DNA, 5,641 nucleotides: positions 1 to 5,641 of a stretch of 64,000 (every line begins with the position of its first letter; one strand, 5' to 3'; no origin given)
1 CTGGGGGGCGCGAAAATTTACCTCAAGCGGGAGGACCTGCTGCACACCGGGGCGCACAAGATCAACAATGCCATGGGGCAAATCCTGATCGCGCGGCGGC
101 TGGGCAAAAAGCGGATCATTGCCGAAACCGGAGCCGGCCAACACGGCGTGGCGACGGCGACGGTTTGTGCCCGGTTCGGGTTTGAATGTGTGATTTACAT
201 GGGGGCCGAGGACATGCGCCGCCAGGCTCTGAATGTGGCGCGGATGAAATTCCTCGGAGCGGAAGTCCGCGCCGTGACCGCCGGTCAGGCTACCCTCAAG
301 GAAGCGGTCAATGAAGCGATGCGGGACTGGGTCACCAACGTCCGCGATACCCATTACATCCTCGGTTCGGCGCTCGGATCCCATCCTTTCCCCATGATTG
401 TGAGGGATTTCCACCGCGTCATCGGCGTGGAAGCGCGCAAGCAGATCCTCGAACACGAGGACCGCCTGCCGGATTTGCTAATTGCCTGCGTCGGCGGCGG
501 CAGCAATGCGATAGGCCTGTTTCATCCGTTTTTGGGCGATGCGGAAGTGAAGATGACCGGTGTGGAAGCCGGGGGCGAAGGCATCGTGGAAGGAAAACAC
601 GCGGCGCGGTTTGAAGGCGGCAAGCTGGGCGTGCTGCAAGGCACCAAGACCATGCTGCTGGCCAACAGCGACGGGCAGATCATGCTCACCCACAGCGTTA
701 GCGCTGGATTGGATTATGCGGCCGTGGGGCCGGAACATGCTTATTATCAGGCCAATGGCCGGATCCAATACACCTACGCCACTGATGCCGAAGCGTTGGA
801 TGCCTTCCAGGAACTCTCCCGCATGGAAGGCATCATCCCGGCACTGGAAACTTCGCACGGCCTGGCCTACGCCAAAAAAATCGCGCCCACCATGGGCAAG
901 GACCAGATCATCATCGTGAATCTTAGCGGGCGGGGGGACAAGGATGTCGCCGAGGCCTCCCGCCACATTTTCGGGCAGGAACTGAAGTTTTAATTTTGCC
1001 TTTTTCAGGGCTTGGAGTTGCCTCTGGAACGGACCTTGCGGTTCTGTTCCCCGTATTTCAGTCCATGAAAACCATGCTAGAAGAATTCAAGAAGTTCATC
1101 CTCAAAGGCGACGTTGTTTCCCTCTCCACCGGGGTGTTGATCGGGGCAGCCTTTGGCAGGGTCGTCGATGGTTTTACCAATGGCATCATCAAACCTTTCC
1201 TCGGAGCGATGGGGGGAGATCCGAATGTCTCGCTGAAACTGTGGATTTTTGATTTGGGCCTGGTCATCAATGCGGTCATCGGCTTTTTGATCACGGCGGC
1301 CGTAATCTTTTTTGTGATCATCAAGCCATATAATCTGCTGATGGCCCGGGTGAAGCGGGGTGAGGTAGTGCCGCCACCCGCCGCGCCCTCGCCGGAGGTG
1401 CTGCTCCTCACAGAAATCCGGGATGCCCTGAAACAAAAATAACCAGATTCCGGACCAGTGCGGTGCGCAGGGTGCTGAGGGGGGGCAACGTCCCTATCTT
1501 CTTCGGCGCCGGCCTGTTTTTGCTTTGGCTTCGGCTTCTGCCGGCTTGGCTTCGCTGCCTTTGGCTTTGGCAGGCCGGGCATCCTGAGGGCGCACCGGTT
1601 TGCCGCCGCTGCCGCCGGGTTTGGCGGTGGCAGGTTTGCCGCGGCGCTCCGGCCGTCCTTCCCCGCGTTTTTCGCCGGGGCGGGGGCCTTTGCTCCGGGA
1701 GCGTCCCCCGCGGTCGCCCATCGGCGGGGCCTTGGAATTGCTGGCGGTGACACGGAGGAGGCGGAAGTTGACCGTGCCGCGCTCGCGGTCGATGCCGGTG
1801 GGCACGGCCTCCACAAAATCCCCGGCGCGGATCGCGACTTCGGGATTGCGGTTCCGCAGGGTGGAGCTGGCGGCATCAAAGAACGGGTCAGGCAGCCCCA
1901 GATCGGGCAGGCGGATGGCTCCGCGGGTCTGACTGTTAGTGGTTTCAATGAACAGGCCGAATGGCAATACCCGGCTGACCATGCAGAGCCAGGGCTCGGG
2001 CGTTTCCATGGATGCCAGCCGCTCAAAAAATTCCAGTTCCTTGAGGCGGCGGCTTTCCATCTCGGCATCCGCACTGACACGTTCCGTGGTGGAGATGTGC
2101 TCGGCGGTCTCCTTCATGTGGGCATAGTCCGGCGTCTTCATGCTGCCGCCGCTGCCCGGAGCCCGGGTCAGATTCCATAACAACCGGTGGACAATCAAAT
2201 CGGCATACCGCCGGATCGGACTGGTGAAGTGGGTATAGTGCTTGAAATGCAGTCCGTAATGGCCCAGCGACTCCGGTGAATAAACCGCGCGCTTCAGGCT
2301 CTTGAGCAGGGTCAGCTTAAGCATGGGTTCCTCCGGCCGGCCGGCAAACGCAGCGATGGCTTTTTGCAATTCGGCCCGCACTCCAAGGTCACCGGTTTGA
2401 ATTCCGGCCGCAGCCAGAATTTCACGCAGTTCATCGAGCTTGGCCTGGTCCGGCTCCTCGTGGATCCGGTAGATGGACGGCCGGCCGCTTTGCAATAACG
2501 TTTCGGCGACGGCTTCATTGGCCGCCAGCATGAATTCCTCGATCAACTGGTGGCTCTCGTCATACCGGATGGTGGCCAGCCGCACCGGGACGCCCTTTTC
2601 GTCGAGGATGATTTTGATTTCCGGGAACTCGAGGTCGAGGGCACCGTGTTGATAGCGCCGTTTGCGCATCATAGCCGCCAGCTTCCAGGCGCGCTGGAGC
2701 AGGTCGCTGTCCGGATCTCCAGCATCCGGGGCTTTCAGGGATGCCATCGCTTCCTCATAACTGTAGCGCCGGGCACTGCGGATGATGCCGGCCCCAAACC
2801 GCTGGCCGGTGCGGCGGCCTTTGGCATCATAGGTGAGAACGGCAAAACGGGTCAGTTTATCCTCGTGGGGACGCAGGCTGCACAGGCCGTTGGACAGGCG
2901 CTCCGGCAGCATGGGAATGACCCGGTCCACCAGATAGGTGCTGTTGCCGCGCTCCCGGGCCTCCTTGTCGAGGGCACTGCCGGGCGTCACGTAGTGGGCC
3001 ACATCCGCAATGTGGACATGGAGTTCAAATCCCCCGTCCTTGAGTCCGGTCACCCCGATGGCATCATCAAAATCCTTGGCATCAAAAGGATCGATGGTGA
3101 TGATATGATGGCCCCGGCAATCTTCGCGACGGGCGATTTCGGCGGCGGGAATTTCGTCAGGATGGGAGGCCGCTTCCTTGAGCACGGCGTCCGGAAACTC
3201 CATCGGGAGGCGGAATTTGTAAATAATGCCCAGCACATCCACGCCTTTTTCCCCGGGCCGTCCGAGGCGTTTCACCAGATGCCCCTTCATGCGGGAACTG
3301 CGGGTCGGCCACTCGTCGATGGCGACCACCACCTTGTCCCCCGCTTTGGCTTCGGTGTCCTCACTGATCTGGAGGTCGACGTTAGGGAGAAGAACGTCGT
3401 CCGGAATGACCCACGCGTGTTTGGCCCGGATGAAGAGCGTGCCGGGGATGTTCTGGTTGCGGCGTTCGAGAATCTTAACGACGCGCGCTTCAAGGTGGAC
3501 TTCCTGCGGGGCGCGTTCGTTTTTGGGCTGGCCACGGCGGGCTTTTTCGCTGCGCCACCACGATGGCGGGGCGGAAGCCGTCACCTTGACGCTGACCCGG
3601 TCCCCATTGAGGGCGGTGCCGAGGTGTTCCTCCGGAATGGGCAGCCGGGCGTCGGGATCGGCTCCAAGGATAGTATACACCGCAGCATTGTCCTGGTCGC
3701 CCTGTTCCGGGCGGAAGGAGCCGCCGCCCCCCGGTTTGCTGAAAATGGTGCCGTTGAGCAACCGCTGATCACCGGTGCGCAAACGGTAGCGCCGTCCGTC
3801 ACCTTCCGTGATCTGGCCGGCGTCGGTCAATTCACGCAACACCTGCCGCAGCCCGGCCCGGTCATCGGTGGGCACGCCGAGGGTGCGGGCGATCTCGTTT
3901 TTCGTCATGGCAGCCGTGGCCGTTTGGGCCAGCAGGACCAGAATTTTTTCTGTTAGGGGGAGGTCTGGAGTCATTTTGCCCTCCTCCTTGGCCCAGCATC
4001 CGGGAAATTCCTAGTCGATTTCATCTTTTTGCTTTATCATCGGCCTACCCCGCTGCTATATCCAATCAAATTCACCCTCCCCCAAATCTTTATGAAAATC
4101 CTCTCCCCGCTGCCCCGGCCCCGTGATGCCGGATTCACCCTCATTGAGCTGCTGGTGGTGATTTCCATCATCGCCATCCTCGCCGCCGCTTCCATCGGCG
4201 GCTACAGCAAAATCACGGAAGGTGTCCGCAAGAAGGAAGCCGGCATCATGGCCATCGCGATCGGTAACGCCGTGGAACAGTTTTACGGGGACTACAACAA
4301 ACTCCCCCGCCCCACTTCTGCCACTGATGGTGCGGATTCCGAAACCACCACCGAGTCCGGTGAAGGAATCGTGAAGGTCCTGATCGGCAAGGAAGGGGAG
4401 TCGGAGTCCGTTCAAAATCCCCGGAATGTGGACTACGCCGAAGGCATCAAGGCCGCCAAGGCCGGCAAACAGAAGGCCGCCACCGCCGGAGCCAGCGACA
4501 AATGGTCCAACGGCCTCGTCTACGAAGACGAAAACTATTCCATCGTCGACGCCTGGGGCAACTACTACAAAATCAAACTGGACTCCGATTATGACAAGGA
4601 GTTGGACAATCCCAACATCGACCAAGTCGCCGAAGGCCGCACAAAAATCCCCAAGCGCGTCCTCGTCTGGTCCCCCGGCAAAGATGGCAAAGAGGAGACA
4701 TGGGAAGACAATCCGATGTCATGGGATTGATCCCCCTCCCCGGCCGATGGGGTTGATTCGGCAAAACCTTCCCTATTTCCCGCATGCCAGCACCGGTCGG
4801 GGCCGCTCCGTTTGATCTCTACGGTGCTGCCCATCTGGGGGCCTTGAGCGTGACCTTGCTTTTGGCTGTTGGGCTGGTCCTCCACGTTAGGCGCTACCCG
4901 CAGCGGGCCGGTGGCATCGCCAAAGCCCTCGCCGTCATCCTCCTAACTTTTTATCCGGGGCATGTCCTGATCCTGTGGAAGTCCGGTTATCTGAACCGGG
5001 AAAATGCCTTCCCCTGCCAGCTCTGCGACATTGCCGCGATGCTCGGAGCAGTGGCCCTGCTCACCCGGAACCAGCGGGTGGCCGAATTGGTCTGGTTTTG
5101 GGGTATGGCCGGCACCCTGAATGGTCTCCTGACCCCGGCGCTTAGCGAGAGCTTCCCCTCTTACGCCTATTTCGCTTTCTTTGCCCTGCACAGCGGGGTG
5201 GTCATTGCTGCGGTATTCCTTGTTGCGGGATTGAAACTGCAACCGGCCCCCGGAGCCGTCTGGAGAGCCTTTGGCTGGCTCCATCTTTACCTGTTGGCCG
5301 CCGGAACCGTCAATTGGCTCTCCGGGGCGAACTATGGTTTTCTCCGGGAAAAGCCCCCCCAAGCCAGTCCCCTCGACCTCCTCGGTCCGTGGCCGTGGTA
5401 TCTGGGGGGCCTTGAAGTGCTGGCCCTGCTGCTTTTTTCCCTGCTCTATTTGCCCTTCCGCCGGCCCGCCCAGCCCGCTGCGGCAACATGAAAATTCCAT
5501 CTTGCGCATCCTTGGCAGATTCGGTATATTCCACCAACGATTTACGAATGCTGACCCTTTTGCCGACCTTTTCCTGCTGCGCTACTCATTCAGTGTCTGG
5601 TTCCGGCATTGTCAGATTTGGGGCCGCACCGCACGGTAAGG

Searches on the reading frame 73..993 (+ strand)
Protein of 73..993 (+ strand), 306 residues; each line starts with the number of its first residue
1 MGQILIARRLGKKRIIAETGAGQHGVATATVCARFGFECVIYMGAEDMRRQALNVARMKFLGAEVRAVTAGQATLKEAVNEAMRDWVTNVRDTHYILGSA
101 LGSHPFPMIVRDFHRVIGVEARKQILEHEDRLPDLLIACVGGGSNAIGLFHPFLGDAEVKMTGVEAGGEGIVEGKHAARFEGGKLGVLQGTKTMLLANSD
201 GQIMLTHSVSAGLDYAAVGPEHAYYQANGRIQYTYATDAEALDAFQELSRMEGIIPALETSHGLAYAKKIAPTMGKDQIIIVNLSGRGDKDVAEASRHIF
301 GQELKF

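Call 94: search_protein_families(library=pfam, proteins=[window:73-993:+], max_evalue=0.001)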
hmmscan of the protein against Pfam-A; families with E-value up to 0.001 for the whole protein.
window:73-993:+ (306 aa): 1 family
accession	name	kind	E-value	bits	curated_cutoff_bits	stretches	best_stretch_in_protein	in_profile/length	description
PF00291.31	PALP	-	2.7e-25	89.8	35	1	11-286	52-295/295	Pyridoxal-phosphate dependent enzyme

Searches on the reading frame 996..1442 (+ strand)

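Call 94: search_protein_families(library=pfam, proteins=[window:996-1442:+], max_evalue=0.001)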
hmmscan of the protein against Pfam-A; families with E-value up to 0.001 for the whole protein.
window:996-1442:+ (148 aa): 1 family
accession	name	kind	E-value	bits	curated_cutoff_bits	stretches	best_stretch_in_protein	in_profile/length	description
PF01741.23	MscL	-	4.3e-29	101.8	27.4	1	27-146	1-123/123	Large-conductance mechanosensitive channel, MscL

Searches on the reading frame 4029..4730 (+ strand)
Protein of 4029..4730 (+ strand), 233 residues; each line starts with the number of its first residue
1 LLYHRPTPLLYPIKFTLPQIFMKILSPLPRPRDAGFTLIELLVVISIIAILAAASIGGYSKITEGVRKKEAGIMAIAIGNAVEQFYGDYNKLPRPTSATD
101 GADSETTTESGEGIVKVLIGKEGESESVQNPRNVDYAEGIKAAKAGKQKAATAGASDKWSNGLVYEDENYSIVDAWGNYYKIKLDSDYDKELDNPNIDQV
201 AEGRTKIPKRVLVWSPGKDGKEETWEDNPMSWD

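Call 25: search_protein_families(library=pfam, proteins=[window:4029-4730:+], max_evalue=0.01)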
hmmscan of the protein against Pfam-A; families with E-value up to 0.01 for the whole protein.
window:4029-4730:+ (233 aa): 1 family
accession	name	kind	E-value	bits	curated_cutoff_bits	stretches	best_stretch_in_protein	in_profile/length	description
PF07963.17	N_methyl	-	3.7e-09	36.2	21.2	1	31-55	2-26/27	Prokaryotic N-terminal methylation motif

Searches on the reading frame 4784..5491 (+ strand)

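Call 25: search_protein_families(library=pfam, proteins=[window:4784-5491:+], max_evalue=0.01)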
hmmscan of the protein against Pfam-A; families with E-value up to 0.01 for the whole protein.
window:4784-5491:+ (235 aa): 1 family
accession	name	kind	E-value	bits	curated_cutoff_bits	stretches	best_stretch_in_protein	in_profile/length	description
PF14808.11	TMEM164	-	1.9e-44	152.2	25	1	12-222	1-217/217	TMEM164 family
